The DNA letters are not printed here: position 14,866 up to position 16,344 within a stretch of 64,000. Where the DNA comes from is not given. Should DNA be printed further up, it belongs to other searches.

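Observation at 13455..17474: PIG-L deacetylase + LpxD-like N-acyltransferase + GT2 + class-V PLP enzyme: candidate non-canonical aminosugar-lipid pathway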

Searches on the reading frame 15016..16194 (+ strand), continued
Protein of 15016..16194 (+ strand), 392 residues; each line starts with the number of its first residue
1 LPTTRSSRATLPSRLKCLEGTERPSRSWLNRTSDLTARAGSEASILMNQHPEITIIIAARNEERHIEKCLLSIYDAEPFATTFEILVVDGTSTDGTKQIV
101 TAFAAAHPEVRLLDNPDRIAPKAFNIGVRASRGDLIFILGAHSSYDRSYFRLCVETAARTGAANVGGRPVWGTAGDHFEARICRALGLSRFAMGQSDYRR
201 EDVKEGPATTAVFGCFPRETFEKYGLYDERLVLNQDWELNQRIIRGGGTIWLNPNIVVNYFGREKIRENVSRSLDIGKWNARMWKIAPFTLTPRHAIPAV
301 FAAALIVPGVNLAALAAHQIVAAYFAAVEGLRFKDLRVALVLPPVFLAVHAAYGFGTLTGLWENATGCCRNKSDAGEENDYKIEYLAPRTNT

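Call 67: find_encoding_contigs(protein=P0255, flank=10000, max_places=2)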
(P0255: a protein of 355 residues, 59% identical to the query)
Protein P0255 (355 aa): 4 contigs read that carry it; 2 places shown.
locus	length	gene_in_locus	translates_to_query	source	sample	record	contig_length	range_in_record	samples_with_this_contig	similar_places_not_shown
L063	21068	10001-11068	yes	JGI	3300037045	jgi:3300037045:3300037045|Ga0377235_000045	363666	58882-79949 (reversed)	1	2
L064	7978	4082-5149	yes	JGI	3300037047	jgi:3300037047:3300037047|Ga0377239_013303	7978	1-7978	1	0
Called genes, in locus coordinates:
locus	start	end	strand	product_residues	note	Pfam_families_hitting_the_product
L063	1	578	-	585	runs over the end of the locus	-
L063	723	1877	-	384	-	PF00016:RuBisCO_large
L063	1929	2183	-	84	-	-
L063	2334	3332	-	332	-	PF01073:3Beta_HSD, PF01370:Epimerase, PF02719:Polysacc_synt_2, PF04321:RmlD_sub_bind, PF05368:NmrA (weak), PF07993:NAD_binding_4, PF16363:GDP_Man_Dehyd, PF13460:NAD_binding_10, +1 more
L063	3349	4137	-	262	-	PF01370:Epimerase, PF16363:GDP_Man_Dehyd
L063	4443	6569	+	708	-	PF00526:Dicty_CTDC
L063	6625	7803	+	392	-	PF20706:GT4-conflict, PF00534:Glycos_transf_1, PF13692:Glyco_trans_1_4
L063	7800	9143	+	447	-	-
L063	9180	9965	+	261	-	PF00483:NTP_transferase, PF12804:NTP_transf_3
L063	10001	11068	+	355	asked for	PF00535:Glycos_transf_2, PF13641:Glyco_tranf_2_3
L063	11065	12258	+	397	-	PF01041:DegT_DnrJ_EryC1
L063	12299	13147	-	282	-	-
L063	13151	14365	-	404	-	PF09587:PGA_cap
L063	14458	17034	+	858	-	PF04932:Wzy_C, PF23914:TPR_CcmH_CycH (faint), PF07719:TPR_2 (faint), PF13176:TPR_7 (faint), PF13428:TPR_14 (faint), PF13432:TPR_16 (weak), PF14559:TPR_19 (weak)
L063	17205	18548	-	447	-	PF04932:Wzy_C (weak)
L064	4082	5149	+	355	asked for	PF00535:Glycos_transf_2, PF13641:Glyco_tranf_2_3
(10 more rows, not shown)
